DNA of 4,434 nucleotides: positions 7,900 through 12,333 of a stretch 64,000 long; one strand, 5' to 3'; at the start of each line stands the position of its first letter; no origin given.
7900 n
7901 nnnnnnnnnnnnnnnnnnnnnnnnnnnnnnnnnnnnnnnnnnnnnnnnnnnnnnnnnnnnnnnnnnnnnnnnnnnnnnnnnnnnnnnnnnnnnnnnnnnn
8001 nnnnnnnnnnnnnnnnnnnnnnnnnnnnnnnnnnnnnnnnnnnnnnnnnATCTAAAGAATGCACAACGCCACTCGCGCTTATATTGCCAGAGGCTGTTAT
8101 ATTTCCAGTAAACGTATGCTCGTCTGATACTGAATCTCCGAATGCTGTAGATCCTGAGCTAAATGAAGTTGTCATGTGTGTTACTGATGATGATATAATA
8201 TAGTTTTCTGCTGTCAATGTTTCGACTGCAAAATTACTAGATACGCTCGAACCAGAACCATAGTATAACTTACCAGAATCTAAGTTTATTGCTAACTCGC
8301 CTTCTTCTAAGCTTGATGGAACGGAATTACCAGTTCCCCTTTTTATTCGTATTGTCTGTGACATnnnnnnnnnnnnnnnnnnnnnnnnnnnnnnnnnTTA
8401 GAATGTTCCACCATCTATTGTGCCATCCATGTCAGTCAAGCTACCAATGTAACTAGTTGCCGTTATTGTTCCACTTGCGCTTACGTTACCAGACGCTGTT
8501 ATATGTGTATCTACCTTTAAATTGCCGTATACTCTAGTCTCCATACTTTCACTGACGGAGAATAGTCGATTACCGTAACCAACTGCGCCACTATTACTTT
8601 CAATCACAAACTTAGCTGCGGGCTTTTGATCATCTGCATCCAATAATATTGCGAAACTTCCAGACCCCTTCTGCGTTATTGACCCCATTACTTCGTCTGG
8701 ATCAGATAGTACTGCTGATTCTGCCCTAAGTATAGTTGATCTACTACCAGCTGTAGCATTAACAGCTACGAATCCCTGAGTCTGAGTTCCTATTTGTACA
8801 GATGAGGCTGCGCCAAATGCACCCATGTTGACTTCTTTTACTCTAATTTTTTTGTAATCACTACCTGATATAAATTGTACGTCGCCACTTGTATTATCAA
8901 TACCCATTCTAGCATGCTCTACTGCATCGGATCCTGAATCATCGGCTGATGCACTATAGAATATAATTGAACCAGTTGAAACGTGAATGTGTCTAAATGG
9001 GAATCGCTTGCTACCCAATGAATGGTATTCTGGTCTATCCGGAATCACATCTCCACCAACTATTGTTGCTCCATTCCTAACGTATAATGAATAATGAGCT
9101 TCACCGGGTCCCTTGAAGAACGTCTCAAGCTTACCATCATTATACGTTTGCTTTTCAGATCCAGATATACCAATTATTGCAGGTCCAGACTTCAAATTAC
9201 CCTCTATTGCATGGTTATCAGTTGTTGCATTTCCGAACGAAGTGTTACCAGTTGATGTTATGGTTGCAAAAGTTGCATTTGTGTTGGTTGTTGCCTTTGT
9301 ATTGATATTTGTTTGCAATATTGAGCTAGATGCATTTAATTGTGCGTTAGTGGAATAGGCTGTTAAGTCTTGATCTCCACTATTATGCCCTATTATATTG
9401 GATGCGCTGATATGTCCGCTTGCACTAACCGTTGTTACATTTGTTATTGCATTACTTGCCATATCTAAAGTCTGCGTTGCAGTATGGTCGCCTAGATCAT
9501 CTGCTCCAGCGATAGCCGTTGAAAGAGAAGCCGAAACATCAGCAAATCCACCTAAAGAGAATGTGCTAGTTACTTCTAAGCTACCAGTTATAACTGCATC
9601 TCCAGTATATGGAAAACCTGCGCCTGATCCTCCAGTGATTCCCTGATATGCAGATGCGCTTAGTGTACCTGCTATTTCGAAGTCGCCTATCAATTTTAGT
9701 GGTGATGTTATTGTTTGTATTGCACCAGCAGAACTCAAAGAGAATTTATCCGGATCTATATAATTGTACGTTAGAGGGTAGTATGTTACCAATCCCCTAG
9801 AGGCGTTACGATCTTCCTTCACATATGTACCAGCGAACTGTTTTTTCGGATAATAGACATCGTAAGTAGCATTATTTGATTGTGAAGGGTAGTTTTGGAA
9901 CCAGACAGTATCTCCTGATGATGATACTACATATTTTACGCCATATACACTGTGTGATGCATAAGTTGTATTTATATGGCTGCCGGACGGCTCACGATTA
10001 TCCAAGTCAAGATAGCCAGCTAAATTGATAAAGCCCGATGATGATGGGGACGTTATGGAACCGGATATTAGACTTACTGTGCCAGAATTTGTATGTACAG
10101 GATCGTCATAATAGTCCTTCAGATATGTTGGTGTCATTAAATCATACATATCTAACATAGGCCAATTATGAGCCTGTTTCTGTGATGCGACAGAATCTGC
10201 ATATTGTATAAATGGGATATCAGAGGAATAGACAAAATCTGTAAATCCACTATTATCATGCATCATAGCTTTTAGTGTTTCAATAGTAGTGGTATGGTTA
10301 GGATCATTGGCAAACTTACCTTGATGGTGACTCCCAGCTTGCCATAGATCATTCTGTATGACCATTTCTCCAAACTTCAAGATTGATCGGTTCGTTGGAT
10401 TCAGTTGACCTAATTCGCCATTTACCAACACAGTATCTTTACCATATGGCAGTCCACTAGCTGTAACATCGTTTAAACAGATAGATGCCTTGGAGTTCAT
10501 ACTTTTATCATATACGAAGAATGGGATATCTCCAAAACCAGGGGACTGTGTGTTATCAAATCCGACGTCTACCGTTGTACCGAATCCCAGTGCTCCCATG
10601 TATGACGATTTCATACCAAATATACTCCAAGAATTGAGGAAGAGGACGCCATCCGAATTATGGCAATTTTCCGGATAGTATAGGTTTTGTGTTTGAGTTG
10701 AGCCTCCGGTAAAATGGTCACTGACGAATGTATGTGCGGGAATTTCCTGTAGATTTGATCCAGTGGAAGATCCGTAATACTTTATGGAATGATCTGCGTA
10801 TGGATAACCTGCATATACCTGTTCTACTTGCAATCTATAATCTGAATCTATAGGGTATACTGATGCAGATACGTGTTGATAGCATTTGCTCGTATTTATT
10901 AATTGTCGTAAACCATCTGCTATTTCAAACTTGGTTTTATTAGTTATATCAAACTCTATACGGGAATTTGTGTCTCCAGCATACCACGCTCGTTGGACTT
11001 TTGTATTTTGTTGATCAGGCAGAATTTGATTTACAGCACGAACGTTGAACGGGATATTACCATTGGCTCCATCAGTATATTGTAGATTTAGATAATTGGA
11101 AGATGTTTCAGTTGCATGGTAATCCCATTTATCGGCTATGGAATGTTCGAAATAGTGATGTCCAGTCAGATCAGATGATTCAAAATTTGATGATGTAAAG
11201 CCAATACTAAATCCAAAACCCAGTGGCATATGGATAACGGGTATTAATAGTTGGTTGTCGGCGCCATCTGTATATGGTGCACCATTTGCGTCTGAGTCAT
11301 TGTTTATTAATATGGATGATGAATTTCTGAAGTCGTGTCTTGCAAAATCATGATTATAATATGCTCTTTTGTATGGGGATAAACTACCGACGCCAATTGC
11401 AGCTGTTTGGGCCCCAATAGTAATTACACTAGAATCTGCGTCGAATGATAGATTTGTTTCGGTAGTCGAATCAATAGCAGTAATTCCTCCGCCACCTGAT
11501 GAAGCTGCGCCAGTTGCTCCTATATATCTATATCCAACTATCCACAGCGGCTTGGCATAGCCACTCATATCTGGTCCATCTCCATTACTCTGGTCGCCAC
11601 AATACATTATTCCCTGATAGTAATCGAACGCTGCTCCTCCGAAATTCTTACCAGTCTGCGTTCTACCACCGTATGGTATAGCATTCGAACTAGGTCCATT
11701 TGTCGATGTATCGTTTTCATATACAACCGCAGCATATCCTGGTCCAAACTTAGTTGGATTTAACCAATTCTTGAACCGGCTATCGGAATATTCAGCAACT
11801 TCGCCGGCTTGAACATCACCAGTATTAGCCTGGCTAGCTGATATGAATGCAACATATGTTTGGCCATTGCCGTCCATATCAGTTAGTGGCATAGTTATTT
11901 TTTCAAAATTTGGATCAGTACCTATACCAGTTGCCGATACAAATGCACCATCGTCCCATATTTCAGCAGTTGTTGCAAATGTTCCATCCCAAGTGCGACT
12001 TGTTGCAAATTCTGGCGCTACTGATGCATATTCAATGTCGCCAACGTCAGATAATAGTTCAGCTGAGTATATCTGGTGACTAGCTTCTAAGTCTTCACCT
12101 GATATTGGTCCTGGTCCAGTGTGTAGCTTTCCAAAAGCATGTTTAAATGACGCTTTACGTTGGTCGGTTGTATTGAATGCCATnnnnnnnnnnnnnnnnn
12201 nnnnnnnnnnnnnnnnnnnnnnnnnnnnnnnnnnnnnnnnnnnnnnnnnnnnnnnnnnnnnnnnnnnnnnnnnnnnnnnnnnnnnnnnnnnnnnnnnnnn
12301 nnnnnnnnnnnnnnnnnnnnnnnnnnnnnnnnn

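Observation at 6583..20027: Paralogous family of fibre proteins built from shuffled modules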

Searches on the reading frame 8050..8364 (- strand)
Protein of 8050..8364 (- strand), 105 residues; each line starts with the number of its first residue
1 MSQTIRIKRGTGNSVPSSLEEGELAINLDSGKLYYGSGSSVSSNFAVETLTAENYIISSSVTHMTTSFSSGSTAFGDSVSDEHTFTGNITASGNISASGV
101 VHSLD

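Call 65: find_related_loci(query=A2, collection=viral_contigs, flank=6000)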
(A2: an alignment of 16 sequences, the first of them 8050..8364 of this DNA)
Query A2 (105 aa) in viral_contigs; peptide patterns used: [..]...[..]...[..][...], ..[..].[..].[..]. (x = any residue, [..] = any of these).
597 stretches matched a pattern (row limit reached: there are more); 383 encode a relative of the query (tblastn E <= 1e-3); the best 80 are kept; 79 distinct loci.
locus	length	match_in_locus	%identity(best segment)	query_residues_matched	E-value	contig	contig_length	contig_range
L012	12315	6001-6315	78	1-105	2e-50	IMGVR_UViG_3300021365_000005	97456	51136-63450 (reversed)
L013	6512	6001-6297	75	1-99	1e-43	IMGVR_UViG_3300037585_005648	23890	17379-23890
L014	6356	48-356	67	1-103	9e-42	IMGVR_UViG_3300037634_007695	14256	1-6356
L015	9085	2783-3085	69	1-101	2e-41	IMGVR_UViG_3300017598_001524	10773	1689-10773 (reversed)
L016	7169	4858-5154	72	1-99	2e-41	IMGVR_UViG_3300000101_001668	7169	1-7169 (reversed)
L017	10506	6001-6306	69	1-102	1e-40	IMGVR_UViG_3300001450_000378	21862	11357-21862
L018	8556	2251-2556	69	1-102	1e-40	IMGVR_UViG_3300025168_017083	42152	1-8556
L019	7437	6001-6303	67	1-101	2e-40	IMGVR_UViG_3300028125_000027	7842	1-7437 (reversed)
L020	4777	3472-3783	64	1-104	3e-39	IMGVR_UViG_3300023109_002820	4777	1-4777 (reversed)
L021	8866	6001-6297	67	1-99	1e-38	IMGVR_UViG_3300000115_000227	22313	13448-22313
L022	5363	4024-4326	65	1-101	1e-38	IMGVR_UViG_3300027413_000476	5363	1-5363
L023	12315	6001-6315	73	1-105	1e-45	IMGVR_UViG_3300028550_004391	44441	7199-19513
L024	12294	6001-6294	66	1-98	7e-39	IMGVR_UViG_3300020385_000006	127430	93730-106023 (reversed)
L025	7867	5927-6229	64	1-101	1e-38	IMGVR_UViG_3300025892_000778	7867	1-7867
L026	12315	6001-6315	66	1-105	2e-38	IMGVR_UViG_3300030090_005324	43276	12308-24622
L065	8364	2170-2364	54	39-102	3e-16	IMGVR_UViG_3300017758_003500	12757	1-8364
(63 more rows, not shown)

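Call 69: search_solved_structures(query=A2, max_evalue=10, show_alignments=4)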
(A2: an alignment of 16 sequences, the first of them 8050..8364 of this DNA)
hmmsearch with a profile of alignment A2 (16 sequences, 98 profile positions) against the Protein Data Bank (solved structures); distinct sequences matched with E-value up to 10: 5.
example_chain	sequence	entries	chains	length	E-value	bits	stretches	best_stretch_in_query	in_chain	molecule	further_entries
6xi1_AAA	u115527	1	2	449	6.9e-09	39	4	21-82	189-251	Flagellin hook IN motif family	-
6vyv_A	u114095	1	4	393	0.079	16.3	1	3-47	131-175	E1 glycoprotein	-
9eau_A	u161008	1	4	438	0.093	16.1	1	3-47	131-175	Spike glycoprotein E1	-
7xke_R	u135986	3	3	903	0.47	13.9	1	32-68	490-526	Adhesion G-protein coupled receptor G2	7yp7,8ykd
7wui_R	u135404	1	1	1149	0.54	13.7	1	32-68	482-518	Adhesion G-protein coupled receptor G2,mCherry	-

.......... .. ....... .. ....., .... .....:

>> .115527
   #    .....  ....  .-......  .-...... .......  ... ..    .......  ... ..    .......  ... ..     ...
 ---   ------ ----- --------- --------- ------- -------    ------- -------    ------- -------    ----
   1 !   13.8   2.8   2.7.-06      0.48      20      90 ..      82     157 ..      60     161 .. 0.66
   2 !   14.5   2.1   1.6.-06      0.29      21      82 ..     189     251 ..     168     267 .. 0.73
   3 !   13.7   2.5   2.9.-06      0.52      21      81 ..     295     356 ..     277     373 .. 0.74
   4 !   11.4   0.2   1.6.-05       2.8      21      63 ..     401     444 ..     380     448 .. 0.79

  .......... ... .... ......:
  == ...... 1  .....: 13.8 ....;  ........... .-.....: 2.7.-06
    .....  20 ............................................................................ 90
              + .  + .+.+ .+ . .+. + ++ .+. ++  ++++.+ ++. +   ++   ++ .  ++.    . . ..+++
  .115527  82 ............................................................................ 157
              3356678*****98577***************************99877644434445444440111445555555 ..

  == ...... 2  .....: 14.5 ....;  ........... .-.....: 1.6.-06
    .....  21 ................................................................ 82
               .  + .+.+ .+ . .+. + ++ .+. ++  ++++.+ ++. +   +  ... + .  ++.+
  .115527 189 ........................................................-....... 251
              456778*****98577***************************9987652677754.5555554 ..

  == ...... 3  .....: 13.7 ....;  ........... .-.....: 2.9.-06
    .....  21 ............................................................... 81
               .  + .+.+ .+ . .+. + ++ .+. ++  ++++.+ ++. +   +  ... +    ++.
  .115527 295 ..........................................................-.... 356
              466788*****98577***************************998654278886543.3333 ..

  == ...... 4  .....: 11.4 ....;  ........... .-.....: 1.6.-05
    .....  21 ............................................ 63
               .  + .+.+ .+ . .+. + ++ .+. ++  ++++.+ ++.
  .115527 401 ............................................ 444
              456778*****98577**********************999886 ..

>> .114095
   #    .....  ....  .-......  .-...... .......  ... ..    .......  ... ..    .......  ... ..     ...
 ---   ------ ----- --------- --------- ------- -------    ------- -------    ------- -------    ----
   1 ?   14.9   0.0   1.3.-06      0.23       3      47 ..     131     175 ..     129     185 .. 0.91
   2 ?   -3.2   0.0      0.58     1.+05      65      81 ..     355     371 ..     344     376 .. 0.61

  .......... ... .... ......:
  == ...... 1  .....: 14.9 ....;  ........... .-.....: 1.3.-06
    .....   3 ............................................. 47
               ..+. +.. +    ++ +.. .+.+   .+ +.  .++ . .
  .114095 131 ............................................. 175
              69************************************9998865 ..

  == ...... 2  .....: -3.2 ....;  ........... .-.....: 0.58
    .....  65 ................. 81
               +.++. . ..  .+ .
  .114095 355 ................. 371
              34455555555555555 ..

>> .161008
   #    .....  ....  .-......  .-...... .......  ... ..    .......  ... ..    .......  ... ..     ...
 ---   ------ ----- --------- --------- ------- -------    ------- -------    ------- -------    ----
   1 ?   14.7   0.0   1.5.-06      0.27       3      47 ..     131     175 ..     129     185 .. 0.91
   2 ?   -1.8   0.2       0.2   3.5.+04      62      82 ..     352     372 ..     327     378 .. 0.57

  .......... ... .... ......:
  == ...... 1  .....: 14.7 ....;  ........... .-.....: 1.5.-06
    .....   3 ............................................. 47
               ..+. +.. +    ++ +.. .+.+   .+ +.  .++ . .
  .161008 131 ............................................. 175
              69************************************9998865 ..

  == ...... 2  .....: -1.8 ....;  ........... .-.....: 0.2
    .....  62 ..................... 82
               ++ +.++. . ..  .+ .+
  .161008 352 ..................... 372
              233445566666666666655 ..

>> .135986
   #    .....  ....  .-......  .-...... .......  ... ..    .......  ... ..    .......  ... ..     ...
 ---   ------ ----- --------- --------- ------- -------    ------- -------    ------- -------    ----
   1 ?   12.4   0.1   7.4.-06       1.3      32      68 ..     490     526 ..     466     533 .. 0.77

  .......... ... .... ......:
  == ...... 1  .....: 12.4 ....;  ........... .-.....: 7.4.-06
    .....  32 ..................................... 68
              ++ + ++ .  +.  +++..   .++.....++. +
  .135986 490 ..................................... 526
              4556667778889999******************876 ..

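Call 96: find_related_loci(query=A2, collection=genome_contigs, flank=3000)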
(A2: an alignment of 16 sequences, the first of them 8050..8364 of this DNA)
Query A2 (105 aa) in genome_contigs; peptide patterns used: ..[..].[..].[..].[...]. (x = any residue, [..] = any of these).
3 stretches matched a pattern, but none encodes a relative of the query by tblastn (E <= 1e-3).

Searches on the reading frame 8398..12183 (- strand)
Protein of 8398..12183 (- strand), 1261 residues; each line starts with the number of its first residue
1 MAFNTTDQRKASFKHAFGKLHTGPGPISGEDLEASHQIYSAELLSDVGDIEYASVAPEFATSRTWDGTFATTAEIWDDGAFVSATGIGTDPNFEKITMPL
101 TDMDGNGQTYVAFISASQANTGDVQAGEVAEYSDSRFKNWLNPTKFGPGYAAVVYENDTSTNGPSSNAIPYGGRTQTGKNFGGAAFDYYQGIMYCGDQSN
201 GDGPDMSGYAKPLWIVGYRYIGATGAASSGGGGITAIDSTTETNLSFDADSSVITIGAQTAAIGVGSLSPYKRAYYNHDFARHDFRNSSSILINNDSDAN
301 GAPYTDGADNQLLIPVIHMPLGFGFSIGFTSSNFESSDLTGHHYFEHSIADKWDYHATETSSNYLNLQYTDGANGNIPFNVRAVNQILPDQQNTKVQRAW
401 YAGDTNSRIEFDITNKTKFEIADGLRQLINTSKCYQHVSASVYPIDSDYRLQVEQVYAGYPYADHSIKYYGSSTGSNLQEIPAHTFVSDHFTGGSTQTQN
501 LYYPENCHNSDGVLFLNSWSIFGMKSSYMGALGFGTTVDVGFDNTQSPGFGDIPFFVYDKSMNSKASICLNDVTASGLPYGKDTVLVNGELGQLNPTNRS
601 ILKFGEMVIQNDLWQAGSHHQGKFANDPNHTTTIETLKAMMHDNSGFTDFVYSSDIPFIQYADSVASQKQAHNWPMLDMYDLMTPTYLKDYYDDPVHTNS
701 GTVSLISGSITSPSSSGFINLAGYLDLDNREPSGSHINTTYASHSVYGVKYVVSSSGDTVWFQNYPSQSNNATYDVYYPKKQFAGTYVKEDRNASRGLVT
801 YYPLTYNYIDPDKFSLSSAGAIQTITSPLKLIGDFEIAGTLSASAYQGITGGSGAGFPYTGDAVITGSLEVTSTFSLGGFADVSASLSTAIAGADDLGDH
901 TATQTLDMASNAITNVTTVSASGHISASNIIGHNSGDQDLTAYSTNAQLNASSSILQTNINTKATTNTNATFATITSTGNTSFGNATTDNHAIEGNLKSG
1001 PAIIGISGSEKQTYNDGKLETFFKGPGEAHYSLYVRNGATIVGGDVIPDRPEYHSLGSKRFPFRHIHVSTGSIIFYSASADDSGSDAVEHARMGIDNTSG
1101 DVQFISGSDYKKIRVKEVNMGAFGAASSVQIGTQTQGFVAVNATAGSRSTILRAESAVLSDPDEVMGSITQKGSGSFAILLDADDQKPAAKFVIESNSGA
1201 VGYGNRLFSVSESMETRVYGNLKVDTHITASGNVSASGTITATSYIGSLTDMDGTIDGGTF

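Call 8: search_protein_families(library=pfam, proteins=[window:8398-12183:-], max_evalue=0.1)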
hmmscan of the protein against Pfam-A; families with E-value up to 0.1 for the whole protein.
window:8398-12183:- (1261 aa): 0 families

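Call 9: search_protein_families(library=phrogs, proteins=[window:8398-12183:-], max_evalue=0.01)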
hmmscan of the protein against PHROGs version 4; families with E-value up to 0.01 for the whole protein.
window:8398-12183:- (1261 aa): 1 family
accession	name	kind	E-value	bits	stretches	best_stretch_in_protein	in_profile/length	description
phrog_28906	-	unknown function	0.0077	17.5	0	772-802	48-80/82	-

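Call 34: search_solved_structures(query=window:8398-12183:-, max_evalue=1, show_alignments=2)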
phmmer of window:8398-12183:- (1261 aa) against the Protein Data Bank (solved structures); distinct sequences matched with E-value up to 1: 1.
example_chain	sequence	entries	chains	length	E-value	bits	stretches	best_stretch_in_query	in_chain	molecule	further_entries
9hig_K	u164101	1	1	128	0.51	11.4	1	967-1033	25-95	Small ribosomal subunit protein uS11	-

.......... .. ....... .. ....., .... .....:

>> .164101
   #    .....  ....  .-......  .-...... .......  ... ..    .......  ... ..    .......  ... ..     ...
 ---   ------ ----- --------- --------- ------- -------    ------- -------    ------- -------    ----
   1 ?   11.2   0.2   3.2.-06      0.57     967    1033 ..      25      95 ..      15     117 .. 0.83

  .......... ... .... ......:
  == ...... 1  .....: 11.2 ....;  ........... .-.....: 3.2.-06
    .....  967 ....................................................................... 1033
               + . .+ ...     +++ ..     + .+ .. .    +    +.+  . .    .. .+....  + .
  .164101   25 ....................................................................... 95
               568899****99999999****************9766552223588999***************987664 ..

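Call 36: find_homologous_proteins(query=window:8398-12183:-)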
Query window:8398-12183:- (1261 aa): 8 proteins with E <= 0.001 among 8000 candidates.
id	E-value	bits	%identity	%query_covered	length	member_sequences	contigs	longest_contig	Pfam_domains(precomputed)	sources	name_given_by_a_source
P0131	0.0e+0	2843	100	100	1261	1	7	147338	-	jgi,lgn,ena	-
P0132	0.0e+0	1341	53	100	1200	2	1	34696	-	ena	-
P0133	1.2e-199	684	42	74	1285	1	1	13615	-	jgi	jgi:cytoskeletal protein CcmA (bactofilin family)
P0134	4.2e-177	610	33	53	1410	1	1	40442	-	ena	-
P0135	1.4e-150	522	38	54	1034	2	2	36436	-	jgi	-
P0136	1.7e-103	366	69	12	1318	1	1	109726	-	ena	-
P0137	9.9e-80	287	46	21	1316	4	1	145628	-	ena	-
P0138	2.4e-62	230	46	21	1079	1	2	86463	-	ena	-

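Call 44: find_encoding_contigs(protein=P0132, flank=10000, max_places=1)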
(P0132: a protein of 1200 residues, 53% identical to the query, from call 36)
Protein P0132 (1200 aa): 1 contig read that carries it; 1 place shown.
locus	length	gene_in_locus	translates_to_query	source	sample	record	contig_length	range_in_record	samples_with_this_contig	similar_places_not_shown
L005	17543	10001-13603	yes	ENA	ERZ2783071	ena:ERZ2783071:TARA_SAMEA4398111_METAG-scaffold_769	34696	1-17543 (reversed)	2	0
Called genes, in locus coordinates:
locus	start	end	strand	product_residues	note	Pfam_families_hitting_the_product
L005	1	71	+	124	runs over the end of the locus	-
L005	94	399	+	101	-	-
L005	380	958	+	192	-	-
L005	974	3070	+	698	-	-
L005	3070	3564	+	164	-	-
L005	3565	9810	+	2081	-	-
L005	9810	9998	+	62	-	-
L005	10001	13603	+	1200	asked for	-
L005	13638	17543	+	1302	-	?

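Call 45: find_encoding_contigs(protein=P0137, flank=10000, max_places=1)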
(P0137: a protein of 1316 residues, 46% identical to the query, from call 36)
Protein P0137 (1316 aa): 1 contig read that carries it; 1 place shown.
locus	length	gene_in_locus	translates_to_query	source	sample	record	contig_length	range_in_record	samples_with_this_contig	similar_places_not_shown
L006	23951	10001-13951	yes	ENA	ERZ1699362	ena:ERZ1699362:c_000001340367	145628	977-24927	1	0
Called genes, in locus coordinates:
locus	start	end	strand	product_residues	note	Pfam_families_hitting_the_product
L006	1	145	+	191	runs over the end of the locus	-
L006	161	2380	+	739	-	-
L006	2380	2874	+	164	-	-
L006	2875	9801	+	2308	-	-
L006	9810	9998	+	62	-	-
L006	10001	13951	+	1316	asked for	-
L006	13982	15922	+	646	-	PF18454:Mtd_N (faint)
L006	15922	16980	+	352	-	PF13385:Laminin_G_3 (faint)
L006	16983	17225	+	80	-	-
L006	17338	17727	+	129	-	-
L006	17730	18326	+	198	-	-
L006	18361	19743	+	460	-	-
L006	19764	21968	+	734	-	-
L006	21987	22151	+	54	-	-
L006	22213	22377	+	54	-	-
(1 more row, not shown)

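Call 46: find_encoding_contigs(protein=P0138, flank=10000, max_places=1)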
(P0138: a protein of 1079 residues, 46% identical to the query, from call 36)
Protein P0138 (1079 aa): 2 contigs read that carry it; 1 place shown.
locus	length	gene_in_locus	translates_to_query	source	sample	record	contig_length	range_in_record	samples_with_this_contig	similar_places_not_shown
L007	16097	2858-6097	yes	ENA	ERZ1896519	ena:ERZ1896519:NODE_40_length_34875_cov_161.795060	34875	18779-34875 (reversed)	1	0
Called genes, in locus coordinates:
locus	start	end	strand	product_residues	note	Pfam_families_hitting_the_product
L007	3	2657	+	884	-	?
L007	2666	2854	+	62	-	-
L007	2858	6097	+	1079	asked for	-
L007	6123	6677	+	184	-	-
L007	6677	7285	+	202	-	-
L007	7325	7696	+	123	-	-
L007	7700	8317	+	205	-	-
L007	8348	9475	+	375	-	-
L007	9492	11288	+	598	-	PF03406:Phage_fiber_2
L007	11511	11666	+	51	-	-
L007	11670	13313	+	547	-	-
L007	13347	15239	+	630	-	PF07931:CPT (faint), PF09848:SLFN-g3_helicase (faint), PF13191:AAA_16 (faint), PF13245:AAA_19 (faint), PF03029:ATP_bind_1 (faint), PF06414:Zeta_toxin (weak), PF13238:AAA_18 (weak), PF13671:AAA_33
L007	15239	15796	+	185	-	-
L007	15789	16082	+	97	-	-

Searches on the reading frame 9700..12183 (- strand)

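Call 77: search_protein_families(library=pfam, proteins=[window:9700-12183:-], max_evalue=1)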
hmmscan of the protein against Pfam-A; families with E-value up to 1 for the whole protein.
window:9700-12183:- (828 aa): 1 family
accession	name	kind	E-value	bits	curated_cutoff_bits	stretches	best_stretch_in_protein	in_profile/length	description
PF22038.1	PRC2_EED_ins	-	0.044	14.3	27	1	186-240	27-80/146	Polycomb protein EED insertion domain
